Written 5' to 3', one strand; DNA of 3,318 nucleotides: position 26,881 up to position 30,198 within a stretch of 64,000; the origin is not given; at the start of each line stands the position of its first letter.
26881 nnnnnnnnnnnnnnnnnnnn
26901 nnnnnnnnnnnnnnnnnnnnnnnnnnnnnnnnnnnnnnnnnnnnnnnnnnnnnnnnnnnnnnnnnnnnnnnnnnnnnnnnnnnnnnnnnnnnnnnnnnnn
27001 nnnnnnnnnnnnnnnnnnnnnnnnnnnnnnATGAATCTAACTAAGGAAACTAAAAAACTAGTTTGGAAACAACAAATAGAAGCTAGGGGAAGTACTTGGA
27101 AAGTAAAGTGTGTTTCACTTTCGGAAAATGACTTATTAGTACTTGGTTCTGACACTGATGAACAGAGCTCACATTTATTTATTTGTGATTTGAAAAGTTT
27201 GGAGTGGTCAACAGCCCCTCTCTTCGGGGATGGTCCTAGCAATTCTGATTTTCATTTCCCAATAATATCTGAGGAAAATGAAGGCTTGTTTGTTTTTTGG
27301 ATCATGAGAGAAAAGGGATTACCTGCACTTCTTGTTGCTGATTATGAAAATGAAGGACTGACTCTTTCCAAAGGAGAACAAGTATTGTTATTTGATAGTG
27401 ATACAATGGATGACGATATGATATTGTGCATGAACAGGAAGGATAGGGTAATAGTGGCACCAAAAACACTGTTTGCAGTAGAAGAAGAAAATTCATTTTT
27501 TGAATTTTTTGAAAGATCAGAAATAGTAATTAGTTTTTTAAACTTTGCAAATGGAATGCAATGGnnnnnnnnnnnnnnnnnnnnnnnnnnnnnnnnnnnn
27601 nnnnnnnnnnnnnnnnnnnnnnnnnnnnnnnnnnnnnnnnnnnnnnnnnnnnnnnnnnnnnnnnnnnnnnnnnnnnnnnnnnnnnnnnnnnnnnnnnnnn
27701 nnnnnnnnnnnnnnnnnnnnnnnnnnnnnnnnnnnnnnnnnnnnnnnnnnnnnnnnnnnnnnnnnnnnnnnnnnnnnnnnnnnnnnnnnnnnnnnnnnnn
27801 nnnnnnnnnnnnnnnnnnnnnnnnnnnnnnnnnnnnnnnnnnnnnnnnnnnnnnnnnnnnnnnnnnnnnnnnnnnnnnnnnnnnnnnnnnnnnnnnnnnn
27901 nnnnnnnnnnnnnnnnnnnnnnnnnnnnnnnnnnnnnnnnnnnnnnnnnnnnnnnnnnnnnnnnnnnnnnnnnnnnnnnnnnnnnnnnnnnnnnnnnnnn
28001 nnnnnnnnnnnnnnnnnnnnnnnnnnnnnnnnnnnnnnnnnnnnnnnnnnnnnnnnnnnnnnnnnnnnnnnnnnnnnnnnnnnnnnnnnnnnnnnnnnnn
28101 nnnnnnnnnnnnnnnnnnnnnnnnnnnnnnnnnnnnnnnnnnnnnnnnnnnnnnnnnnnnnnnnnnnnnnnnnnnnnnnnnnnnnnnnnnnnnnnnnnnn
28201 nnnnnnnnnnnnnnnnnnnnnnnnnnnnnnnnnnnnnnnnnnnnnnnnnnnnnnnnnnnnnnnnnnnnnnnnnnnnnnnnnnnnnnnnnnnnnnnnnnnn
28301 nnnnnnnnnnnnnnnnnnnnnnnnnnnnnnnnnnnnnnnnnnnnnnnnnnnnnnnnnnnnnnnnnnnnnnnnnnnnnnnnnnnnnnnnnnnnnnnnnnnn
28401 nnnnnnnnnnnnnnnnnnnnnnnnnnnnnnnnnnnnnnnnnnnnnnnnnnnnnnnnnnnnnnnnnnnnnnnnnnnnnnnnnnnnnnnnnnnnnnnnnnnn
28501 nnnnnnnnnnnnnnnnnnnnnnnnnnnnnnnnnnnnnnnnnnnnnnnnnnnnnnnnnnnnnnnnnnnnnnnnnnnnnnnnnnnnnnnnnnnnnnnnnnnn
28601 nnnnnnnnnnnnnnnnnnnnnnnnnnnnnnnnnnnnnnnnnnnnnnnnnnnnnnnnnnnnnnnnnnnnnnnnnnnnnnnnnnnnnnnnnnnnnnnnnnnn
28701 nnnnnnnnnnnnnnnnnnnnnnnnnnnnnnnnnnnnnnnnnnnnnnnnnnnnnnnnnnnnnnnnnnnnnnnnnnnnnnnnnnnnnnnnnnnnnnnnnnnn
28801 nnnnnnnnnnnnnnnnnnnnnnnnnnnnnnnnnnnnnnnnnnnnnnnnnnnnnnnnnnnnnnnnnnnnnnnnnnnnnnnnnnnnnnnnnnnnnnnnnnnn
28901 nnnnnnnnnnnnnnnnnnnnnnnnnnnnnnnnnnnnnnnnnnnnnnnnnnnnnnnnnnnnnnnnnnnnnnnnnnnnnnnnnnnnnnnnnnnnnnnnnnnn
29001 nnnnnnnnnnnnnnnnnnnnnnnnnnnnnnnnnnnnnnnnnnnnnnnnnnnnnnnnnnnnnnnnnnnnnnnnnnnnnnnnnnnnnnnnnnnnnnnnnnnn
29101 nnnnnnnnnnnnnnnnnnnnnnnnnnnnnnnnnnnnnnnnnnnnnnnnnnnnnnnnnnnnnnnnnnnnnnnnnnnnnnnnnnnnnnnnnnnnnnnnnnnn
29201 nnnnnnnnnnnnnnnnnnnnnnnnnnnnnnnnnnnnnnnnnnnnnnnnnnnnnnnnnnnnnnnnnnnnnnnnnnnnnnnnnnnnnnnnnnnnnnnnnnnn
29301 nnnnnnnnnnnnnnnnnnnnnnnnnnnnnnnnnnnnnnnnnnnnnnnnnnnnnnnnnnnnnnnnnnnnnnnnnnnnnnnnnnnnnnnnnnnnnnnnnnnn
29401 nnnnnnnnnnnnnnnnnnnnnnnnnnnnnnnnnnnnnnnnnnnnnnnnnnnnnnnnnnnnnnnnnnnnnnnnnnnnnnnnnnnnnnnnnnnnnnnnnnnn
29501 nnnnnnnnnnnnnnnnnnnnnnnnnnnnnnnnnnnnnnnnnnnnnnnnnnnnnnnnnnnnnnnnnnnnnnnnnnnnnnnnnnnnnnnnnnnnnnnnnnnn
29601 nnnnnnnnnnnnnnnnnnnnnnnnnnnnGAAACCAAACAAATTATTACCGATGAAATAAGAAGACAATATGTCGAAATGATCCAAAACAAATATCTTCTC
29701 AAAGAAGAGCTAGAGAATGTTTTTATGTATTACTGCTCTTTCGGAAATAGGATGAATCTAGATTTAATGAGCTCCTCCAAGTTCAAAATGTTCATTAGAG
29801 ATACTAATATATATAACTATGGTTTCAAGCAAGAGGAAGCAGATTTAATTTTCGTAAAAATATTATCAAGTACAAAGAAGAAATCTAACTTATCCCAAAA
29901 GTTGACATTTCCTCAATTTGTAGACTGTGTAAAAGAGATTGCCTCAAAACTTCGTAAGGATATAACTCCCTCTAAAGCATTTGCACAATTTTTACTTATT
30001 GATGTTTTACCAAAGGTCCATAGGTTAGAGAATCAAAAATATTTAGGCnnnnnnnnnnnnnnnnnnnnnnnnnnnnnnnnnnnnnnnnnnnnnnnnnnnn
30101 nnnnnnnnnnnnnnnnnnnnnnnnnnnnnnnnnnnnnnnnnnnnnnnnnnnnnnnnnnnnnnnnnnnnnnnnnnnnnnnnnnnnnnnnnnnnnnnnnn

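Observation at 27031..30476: Unusual gene architecture: Kelch beta-propeller fused to three p25-alpha (TPPP) domains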

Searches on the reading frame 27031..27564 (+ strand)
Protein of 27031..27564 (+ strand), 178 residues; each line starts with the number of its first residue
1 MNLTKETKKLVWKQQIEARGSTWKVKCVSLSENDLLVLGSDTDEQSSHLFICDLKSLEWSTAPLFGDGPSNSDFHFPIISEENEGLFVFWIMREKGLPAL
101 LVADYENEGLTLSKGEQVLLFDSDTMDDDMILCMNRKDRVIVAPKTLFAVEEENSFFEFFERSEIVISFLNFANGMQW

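Call 22: search_protein_families(library=pfam, max_evalue=10, proteins=[window:27031-27564:+])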
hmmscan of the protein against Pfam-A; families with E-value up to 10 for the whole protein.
seq(178 aa): 3 families
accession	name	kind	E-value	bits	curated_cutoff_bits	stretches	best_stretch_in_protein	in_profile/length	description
PF24681.1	Kelch_KLHDC2_KLHL20_DRC7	-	0.00033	20.5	50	1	30-89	6-68/221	KLHDC2/KLHL20/DRC7 Kelch-repeats domain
PF07653.23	SH3_2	-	0.033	14.3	21.8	1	103-137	10-42/55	Variant SH3 domain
PF17902.7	SH3_10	-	0.063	13.8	22.8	1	101-123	17-39/65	SH3 domain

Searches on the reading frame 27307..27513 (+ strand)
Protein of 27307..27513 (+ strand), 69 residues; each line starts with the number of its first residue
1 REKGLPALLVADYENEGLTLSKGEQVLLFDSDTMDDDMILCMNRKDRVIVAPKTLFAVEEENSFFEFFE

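Call 52: search_solved_structures(query=A5, max_evalue=10, show_alignments=2)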
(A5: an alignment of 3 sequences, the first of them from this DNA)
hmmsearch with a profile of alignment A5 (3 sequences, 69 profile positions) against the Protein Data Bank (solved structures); distinct sequences matched with E-value up to 10: 38.
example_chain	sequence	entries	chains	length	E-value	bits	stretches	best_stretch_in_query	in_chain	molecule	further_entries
7osv_A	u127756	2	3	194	0.0015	21.3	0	12-36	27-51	DeNovoTIM6-SB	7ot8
2fry_A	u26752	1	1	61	0.0035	20.2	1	15-58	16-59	Cytoplasmic protein NCK2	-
1u5s_A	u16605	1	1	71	0.0045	19.8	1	15-58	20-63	Cytoplasmic protein NCK2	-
1wx6_A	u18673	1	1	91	0.008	19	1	15-58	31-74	Cytoplasmic protein NCK2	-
6z2i_A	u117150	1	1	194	0.01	18.7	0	12-36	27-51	de novo designed TIM barrel DeNovoTIM6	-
9pl8_A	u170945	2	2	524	0.28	14.1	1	16-47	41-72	O-glycopeptidase BcM60C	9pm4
9pla_A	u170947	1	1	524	0.28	14.1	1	16-47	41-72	O-glycopeptidase BcM60C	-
2a08_A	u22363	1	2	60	0.28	14.1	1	17-56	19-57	Hypothetical 41.8 kDa protein in SPO13-ARG4 intergenic region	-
1z9z_A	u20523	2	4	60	0.32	13.9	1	16-56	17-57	Cytoskeleton assembly control protein SLA1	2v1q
1e7o_A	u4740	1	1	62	0.38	13.6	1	10-56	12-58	SPECTRIN ALPHA CHAIN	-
9hdb_B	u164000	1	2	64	0.39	13.6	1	16-56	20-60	Actin cytoskeleton-regulatory complex protein SLA1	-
2jt4_A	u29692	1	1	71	0.48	13.3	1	16-56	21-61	Cytoskeleton assembly control protein SLA1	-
6yqx_A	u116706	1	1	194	0.68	12.8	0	20-36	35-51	de novo designed TIM barrel DeNovoTIM13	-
9eye_AAA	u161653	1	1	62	0.71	12.8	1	11-56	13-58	Spectrin alpha chain, non-erythrocytic 1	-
7nnj_A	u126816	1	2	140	0.71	12.8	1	7-43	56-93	Diphosphoinositol polyphosphate phosphohydrolase 2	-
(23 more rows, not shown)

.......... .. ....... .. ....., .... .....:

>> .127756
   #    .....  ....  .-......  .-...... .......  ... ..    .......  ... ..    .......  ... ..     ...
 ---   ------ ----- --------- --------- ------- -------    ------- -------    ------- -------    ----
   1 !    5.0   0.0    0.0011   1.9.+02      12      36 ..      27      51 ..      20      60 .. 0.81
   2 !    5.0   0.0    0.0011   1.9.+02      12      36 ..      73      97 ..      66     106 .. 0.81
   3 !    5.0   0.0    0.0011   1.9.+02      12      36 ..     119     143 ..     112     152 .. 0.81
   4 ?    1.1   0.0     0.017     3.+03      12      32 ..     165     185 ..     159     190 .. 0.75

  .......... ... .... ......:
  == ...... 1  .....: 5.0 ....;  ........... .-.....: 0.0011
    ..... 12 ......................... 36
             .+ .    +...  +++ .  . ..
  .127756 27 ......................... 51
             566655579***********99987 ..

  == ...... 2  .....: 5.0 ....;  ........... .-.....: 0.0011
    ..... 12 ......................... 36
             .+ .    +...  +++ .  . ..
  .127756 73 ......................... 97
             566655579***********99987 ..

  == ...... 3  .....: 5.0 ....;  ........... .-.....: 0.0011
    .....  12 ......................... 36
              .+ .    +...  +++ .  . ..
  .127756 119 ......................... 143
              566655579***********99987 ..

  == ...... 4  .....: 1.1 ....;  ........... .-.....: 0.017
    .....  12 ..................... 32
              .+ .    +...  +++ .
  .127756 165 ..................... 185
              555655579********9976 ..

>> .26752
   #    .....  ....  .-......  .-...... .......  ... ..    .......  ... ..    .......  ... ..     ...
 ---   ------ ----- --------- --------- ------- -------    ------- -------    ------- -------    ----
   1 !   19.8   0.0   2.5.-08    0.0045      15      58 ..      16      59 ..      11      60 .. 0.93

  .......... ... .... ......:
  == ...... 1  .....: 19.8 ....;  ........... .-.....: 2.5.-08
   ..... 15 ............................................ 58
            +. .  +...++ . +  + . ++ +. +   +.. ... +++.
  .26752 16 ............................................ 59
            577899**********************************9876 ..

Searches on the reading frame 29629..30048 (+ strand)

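Call 22: search_protein_families(library=pfam, max_evalue=10, proteins=[window:29629-30048:+])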
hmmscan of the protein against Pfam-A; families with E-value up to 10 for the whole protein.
seq(140 aa): 1 family
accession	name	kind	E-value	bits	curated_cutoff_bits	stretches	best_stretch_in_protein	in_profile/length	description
PF05517.18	p25-alpha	-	2.4e-10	41.3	22.6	1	29-117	1-84/153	p25-alpha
